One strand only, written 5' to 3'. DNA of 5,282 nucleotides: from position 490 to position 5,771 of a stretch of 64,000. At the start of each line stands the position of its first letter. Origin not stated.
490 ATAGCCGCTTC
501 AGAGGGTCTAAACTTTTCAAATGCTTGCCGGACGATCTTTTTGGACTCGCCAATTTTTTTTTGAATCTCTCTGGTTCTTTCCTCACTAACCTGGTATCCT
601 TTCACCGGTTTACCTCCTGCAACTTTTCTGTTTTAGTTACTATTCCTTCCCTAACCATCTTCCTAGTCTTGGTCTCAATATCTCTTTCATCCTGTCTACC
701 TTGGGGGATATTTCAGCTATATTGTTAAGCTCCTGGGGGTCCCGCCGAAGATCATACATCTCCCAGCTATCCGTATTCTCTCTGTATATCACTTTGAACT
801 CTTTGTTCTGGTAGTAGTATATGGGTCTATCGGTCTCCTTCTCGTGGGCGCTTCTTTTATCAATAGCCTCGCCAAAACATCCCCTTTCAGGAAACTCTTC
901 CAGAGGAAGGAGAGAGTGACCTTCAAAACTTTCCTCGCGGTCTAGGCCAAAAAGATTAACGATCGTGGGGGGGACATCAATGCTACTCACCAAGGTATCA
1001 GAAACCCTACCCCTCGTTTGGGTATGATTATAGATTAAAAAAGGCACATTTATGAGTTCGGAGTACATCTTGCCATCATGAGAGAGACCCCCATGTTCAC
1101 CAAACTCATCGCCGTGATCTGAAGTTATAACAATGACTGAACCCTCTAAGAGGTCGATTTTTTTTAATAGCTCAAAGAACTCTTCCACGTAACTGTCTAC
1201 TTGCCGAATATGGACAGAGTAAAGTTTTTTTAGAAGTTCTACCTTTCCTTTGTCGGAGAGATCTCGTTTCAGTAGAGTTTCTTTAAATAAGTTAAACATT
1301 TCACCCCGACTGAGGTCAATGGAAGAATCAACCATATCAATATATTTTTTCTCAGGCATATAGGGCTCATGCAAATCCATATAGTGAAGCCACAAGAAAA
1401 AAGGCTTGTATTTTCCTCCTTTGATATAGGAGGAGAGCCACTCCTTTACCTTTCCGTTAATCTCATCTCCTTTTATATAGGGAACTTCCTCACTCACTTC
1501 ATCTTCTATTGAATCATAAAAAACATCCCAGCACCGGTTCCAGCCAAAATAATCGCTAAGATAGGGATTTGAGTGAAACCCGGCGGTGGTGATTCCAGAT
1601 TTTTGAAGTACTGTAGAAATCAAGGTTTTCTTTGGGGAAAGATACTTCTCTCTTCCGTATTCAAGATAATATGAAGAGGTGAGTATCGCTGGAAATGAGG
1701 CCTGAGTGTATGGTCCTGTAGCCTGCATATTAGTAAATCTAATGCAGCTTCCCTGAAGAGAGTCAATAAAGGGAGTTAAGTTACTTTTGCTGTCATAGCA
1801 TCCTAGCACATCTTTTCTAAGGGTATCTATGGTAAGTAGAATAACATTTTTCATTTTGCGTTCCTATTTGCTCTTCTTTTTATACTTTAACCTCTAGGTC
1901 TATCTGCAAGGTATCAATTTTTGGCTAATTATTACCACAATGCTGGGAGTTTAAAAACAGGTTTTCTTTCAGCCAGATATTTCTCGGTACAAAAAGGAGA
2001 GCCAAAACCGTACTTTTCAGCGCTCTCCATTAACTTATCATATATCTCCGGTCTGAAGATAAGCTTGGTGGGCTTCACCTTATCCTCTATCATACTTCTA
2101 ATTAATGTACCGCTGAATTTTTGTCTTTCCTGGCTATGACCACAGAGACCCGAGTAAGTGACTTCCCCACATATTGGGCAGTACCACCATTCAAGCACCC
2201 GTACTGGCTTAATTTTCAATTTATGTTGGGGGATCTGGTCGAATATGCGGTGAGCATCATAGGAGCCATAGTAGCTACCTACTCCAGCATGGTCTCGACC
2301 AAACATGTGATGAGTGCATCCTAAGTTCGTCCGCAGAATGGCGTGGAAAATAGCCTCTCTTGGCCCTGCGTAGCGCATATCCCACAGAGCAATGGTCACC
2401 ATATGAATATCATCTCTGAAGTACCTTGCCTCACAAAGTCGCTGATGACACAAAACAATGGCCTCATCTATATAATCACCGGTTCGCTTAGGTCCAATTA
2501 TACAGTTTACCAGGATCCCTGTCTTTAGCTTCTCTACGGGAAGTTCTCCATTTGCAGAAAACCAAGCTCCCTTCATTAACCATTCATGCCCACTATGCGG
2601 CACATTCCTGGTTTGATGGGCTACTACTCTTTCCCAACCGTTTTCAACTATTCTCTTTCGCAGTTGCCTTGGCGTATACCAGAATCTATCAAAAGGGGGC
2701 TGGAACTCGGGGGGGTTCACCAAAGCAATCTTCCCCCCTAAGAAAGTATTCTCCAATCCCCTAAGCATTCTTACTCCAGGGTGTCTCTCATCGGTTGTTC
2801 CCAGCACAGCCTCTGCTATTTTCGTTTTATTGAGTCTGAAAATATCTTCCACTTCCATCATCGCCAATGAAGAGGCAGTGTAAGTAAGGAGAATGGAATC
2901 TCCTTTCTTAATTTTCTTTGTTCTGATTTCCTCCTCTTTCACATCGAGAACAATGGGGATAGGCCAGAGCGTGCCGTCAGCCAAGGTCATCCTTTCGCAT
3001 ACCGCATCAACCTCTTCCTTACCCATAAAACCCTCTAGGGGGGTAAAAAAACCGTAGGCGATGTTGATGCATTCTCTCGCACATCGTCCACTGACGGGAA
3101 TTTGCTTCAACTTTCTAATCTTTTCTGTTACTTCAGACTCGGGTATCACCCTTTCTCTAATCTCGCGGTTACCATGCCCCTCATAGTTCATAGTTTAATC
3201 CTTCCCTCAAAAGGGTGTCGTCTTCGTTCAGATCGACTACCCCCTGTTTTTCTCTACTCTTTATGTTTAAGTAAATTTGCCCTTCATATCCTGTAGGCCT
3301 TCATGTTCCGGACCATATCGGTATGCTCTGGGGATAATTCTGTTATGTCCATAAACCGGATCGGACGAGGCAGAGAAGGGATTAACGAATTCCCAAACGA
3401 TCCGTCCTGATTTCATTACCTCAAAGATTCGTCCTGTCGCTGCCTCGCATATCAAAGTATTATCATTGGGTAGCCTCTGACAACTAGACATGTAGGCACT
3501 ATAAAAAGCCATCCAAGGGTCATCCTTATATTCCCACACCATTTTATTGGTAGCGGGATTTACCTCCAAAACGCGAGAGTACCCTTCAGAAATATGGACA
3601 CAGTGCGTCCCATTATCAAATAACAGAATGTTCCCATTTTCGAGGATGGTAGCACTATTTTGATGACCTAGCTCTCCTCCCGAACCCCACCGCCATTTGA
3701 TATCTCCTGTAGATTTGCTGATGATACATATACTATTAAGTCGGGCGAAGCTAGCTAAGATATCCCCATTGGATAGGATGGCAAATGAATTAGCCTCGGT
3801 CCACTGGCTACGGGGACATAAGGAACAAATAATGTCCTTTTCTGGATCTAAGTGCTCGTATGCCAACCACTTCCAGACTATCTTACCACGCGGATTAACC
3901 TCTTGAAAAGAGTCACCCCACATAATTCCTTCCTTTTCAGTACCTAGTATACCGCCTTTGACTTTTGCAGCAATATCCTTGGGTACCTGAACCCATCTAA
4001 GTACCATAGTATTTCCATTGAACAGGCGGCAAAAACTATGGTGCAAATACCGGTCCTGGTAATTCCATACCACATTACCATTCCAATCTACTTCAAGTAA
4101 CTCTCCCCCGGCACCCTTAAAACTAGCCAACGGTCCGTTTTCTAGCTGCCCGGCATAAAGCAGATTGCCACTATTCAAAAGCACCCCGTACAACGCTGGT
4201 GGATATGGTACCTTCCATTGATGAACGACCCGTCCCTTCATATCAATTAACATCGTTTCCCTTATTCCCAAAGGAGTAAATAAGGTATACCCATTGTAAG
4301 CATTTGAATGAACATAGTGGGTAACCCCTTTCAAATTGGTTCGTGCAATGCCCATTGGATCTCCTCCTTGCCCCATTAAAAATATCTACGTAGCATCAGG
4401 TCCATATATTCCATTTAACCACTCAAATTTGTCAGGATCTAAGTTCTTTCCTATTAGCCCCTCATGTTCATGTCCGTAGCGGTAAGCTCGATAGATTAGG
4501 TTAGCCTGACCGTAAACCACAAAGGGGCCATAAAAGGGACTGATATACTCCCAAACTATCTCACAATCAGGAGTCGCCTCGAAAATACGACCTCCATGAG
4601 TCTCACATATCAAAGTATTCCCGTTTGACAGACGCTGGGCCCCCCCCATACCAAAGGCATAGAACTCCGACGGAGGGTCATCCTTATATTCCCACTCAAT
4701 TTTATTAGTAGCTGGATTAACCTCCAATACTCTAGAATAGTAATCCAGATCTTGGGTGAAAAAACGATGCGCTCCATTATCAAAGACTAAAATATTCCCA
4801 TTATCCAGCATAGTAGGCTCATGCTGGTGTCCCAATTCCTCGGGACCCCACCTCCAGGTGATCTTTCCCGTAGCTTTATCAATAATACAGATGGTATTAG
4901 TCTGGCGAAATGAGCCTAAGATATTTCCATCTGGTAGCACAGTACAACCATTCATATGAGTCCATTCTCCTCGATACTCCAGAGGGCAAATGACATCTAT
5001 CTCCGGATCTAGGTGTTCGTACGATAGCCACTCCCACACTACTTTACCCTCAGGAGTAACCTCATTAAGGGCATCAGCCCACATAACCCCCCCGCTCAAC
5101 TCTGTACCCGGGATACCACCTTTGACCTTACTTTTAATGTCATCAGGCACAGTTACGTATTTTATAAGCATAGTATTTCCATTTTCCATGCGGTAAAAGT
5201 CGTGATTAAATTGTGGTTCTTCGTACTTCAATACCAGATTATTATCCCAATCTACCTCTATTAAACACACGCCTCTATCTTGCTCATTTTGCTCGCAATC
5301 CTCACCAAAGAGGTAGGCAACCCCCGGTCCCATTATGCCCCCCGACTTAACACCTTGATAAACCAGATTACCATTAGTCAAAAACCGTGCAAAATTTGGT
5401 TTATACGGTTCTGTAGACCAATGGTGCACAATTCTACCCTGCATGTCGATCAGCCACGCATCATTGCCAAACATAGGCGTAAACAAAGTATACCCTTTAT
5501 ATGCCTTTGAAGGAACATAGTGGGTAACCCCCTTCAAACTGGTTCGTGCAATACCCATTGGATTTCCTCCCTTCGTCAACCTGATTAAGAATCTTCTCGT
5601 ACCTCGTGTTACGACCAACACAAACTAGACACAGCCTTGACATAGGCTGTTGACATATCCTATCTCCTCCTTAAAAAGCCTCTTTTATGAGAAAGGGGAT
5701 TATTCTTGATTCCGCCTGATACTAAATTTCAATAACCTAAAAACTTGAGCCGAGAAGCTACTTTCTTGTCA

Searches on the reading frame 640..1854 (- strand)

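Call 60: search_protein_families(library=pfam, proteins=[window:640-1854:-], max_evalue=0.00001)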
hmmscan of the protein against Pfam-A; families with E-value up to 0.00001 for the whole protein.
window:640-1854:- (404 aa): 3 families
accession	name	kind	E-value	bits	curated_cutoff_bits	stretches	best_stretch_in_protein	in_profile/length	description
PF00884.28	Sulfatase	-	2.5e-39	135.8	25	1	2-303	1-300/301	Sulfatase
PF16347.10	SGSH_C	-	1.9e-15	57.8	29.3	1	252-395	1-146/154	N-sulphoglucosamine sulphohydrolase, C-terminal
PF01663.27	Phosphodiest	-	8.7e-06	26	23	0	216-248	188-220/342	Type I phosphodiesterase / nucleotide pyrophosphatase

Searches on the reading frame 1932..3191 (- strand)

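Call 60: search_protein_families(library=pfam, proteins=[window:1932-3191:-], max_evalue=0.00001)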
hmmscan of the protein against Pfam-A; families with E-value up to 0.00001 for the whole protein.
window:1932-3191:- (419 aa): 2 families
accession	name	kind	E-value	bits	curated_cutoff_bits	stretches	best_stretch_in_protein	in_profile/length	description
PF01747.23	ATP-sulfurylase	-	1e-74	251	24.3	1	169-389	2-211/212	ATP-sulfurylase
PF14306.12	PUA_2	-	1.4e-43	148.7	27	1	5-159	3-158/159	PUA-like domain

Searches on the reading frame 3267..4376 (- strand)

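Call 60: search_protein_families(library=pfam, proteins=[window:3267-4376:-], max_evalue=0.00001)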
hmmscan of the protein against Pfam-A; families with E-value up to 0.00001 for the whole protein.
window:3267-4376:- (369 aa): 2 families
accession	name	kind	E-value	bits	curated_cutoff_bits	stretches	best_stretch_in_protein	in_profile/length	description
PF05935.17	Arylsulfotrans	-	3.2e-17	63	24.2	1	77-240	57-223/374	Arylsulfotransferase (ASST)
PF14269.12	Arylsulfotran_2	-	6.4e-16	59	27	1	91-332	25-300/301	Arylsulfotransferase (ASST)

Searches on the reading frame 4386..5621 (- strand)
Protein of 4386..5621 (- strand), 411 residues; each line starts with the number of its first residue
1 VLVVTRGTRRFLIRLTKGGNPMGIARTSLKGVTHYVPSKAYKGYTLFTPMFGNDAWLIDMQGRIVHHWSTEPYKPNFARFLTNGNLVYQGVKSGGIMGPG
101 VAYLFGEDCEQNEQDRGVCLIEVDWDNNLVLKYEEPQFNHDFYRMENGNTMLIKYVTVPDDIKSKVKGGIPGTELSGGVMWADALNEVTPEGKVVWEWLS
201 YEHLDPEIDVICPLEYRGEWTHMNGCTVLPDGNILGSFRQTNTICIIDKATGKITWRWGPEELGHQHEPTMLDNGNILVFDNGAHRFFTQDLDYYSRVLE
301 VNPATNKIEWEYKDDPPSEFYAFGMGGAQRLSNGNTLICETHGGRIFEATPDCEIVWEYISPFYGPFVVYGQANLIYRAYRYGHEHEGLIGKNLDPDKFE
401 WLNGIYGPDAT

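Call 60: search_protein_families(library=pfam, proteins=[window:4386-5621:-], max_evalue=0.00001)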
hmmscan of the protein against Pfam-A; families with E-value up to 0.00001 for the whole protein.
window:4386-5621:- (411 aa): 2 families
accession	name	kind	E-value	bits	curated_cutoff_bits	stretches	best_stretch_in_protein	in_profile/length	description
PF05935.17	Arylsulfotrans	-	2.6e-21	76.5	24.2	1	129-262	90-217/374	Arylsulfotransferase (ASST)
PF14269.12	Arylsulfotran_2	-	4.3e-16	59.6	27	1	138-360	59-299/301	Arylsulfotransferase (ASST)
